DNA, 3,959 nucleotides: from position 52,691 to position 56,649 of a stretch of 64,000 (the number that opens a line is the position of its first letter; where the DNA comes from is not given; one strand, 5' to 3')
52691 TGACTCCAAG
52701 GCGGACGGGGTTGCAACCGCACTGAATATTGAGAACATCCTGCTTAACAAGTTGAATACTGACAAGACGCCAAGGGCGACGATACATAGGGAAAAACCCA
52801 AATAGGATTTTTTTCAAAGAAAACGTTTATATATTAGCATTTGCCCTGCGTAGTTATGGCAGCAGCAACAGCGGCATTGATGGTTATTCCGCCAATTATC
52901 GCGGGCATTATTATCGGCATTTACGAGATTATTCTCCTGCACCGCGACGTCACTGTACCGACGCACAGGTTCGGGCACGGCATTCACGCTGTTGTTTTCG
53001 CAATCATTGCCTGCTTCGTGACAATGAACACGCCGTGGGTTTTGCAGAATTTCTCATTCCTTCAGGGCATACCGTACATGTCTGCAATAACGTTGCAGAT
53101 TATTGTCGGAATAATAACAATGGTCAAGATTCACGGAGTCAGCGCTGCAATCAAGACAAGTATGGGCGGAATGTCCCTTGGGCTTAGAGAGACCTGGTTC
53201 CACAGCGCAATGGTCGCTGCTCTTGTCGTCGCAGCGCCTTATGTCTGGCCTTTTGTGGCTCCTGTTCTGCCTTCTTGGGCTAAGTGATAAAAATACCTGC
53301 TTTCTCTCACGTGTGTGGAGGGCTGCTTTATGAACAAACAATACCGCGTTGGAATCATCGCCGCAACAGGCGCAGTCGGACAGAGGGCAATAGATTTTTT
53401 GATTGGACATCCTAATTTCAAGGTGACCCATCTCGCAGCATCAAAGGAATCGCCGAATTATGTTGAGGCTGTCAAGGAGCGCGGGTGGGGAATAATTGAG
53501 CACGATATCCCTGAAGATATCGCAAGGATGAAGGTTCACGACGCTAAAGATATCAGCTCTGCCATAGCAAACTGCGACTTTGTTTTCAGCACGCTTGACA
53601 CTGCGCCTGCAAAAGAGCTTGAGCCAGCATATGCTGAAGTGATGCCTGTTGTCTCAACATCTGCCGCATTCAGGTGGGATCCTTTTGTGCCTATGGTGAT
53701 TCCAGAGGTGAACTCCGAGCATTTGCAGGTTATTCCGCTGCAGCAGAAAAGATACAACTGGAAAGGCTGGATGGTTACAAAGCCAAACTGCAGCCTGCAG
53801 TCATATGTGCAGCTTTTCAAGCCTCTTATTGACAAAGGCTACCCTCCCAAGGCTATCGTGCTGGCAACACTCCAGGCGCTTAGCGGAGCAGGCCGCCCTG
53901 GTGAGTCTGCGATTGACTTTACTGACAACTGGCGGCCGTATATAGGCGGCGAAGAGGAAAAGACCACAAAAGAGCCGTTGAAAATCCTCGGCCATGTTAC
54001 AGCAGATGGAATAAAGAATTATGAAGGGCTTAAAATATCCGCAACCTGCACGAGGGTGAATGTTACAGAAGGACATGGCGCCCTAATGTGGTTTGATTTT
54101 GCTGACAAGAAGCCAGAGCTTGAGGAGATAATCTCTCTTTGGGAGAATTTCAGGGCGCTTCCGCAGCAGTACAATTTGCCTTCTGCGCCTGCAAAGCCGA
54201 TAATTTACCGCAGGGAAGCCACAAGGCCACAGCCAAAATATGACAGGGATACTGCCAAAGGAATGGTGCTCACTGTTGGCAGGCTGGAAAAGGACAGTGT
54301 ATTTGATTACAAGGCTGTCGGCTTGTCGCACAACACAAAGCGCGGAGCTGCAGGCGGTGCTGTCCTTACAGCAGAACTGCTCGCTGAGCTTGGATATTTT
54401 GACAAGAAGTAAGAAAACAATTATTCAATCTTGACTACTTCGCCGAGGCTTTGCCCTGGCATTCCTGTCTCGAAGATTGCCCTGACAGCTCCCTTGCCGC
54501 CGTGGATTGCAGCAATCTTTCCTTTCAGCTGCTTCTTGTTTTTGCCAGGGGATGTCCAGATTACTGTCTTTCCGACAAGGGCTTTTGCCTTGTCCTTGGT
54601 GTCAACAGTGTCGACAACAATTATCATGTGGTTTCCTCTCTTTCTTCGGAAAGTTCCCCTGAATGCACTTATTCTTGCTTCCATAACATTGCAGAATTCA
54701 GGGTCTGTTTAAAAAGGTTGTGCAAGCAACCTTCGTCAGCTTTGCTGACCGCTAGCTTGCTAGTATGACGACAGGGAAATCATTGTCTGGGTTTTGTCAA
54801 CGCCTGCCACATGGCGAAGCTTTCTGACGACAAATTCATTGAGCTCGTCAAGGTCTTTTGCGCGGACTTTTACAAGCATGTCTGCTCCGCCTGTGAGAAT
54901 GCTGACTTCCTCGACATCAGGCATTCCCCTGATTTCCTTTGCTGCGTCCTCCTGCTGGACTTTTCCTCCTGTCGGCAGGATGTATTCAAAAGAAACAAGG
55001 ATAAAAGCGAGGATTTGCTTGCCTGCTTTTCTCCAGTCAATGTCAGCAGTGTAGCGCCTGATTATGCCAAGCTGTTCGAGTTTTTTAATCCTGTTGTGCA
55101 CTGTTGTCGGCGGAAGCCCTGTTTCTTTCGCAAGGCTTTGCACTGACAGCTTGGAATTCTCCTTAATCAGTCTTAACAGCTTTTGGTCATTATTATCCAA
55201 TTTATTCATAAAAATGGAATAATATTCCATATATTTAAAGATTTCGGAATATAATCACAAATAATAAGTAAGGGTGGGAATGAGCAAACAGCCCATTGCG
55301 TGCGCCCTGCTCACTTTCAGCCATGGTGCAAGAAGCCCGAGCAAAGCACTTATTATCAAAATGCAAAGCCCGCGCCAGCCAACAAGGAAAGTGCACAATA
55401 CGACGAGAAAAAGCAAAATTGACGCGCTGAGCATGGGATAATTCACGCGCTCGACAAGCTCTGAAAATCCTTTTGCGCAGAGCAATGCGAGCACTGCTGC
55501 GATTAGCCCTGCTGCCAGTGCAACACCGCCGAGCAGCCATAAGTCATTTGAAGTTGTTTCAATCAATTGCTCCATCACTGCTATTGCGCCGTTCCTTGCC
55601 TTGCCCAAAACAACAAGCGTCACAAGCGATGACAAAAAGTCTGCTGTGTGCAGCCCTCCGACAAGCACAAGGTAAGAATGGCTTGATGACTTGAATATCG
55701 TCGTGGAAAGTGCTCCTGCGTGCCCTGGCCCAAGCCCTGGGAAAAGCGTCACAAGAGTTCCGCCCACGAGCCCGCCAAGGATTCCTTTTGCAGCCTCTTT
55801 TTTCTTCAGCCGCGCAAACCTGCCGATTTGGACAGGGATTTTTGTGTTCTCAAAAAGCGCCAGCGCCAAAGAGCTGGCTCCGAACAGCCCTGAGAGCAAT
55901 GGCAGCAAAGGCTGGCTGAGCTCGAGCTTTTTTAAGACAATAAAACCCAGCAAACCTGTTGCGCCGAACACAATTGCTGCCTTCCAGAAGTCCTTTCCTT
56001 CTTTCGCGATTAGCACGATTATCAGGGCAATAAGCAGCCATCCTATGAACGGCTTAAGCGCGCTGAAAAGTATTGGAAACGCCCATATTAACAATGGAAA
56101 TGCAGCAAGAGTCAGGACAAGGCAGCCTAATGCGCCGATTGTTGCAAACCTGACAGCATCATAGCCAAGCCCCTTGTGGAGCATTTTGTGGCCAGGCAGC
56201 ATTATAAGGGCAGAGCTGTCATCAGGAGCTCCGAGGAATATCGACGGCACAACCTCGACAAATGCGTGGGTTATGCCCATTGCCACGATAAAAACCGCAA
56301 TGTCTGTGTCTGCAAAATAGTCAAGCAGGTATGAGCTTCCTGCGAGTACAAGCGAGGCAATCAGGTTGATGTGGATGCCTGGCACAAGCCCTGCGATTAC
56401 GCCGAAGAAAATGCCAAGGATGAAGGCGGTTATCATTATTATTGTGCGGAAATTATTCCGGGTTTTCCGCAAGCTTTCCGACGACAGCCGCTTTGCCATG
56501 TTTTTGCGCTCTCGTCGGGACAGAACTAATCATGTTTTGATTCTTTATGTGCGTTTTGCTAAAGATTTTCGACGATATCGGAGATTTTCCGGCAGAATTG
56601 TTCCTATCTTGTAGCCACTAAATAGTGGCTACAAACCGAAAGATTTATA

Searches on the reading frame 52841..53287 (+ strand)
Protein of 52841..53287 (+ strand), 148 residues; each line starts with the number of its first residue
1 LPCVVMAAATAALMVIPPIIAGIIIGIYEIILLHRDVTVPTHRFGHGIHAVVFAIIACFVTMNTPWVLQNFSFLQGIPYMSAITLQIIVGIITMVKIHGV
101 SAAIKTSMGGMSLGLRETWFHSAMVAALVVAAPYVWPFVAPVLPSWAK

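Call 9: search_protein_families(library=pfam, proteins=[window:52841-53287:+], max_evalue=0.01)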
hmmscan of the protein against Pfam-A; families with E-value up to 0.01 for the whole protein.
window:52841-53287:+ (148 aa): 0 families

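Call 83: search_protein_families(library=padloc, proteins=[window:52841-53284:+], max_evalue=0.01)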
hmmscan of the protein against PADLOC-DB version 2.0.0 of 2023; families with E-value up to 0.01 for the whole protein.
window:52841-53284:+ (148 aa): 0 families

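Call 84: search_solved_structures(query=A8, max_evalue=10)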
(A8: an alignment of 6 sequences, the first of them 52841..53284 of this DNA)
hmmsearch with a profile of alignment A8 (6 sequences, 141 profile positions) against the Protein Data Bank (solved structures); distinct sequences matched with E-value up to 10: 1.
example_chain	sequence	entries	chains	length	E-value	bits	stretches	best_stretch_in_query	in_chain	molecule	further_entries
9w2b_A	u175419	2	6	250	1.2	12.4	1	15-78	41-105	Tetraspanin-7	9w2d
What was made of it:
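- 52841..53287 (+): Possible third component: 148-aa multi-TM protein rich in invariant His/Glu/Asp, always on the far side of B. No Pfam, PDB or PADLOC match (calls 9, 83, 84).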

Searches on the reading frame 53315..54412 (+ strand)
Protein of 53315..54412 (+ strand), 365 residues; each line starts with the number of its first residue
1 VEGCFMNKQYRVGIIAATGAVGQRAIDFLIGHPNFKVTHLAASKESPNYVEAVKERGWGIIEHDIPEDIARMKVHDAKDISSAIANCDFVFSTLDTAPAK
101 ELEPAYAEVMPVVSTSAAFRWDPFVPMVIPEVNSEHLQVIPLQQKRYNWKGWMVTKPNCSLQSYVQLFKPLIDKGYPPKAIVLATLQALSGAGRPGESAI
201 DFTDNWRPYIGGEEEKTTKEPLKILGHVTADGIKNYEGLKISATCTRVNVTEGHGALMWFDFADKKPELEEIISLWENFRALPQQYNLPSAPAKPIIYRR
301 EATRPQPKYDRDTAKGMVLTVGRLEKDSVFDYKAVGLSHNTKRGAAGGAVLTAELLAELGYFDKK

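Call 9: search_protein_families(library=pfam, proteins=[window:53315-54412:+], max_evalue=0.01)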
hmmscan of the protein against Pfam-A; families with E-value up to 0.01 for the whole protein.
window:53315-54412:+ (365 aa): 3 families
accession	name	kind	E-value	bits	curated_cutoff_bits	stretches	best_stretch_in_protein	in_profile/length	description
PF02774.23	Semialdhyde_dhC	-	1.6e-23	84.3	26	1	169-341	2-182/184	Semialdehyde dehydrogenase, dimerisation domain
PF01118.30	Semialdhyde_dh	-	1e-19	71.5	26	1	11-138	1-119/121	Semialdehyde dehydrogenase, NAD binding domain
PF13460.12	NAD_binding_10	-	0.0011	19.3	27.2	1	17-99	2-73/184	NAD(P)H-binding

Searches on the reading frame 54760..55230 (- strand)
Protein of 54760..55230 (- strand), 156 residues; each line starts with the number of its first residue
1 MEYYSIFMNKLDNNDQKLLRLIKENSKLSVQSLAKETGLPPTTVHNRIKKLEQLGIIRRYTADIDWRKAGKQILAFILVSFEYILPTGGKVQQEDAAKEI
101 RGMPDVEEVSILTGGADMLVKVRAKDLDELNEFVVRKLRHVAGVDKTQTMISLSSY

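Call 9: search_protein_families(library=pfam, proteins=[window:54760-55230:-], max_evalue=0.01)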
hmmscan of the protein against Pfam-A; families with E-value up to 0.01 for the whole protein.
window:54760-55230:- (156 aa): 23 families
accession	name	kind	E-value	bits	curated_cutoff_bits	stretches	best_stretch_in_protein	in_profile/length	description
PF01037.27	AsnC_trans_reg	-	1.2e-17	64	25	1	92-154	10-72/73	Lrp/AsnC ligand binding domain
PF13412.12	HTH_24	-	5.6e-15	55.1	21.9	1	11-58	1-48/48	Winged helix-turn-helix DNA-binding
PF13404.12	HTH_AsnC-type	-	2.2e-11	43.8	27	1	11-52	1-42/42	AsnC-type helix-turn-helix domain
PF01047.28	MarR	-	2.5e-07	30.9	24.6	1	17-62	7-52/59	MarR family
PF09339.16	HTH_IclR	-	3.2e-07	30.5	22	1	18-59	8-50/52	IclR helix-turn-helix domain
PF25212.1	HVO_A0114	-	3.7e-07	30.3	27.6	1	8-59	17-68/84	HVO_A0114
PF08279.18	HTH_11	-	7.5e-07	29.4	25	1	16-56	3-44/55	HTH domain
PF12802.13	MarR_2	-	1.4e-06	28.7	27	1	18-60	10-53/61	MarR family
PF12840.13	HTH_20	-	2.3e-06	27.9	27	1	18-58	9-49/51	Helix-turn-helix domain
PF01022.26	HTH_5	-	3.5e-05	24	22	1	17-58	6-46/47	Bacterial regulatory protein, arsR family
PF04760.21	IF2_N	-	0.00011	22.4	25.3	0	26-57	2-30/53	Translation initiation factor IF-2, N-terminal region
PF08220.18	HTH_DeoR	-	0.00022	21.4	21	1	16-59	3-46/57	DeoR-like helix-turn-helix domain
PF13730.12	HTH_36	-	0.00027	21.1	25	1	29-57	27-55/55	Helix-turn-helix domain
PF14394.12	DUF4423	-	0.0011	19.2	30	1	25-72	34-80/165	Domain of unknown function (DUF4423)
PF13545.12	HTH_Crp_2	-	0.0016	18.8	27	1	26-60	21-56/70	Crp-like helix-turn-helix domain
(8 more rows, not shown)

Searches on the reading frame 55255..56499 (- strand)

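Call 9: search_protein_families(library=pfam, proteins=[window:55255-56499:-], max_evalue=0.01)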
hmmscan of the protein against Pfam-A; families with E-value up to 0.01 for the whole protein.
window:55255-56499:- (414 aa): 1 family
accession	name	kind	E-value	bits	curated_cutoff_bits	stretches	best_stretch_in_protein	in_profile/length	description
PF01970.21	TctA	-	1.4e-45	156.1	28.9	1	24-402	2-422/423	Tripartite tricarboxylate transporter TctA family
